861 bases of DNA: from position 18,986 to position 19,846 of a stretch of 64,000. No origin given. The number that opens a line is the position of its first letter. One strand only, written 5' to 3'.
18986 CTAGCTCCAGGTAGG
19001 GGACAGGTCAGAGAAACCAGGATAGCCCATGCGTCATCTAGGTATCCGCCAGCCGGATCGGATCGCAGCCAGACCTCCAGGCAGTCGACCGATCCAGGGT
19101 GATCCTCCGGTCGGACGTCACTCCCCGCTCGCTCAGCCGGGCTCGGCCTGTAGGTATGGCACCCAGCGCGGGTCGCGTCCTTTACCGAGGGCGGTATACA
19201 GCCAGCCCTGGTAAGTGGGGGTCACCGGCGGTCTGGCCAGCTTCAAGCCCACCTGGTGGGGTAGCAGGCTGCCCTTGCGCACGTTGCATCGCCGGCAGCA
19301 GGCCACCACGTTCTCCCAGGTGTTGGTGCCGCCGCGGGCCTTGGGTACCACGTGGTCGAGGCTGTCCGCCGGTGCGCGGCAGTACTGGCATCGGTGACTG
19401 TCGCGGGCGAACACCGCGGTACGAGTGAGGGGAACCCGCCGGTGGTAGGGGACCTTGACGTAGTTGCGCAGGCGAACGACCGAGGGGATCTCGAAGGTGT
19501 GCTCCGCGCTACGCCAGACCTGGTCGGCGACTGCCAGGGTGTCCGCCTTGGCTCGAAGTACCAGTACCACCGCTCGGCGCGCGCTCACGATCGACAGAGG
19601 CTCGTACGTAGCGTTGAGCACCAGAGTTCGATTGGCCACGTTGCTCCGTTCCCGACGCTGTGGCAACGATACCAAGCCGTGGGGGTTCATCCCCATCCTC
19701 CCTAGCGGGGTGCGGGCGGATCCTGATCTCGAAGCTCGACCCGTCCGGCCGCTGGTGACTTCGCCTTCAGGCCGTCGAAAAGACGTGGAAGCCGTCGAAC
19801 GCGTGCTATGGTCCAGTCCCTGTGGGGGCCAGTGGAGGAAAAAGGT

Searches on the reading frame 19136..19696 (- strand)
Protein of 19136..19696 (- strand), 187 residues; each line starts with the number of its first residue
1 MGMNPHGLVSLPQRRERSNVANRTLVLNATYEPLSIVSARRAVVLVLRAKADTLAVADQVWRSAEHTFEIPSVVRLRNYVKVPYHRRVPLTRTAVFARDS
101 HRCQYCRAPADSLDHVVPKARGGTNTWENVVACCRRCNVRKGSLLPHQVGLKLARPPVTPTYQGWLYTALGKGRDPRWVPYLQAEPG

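Call 66: search_protein_families(library=pfam, proteins=[window:19136-19696:-], max_evalue=0.00001)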
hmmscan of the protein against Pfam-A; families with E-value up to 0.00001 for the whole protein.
window:19136-19696:- (187 aa): 2 families
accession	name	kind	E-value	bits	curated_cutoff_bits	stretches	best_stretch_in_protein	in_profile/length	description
PF14279.12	HNH_5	-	9.6e-14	51.5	27.5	1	103-148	1-50/56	HNH endonuclease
PF01844.29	HNH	-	1.1e-11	45.1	21.4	1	103-143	1-46/47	HNH endonuclease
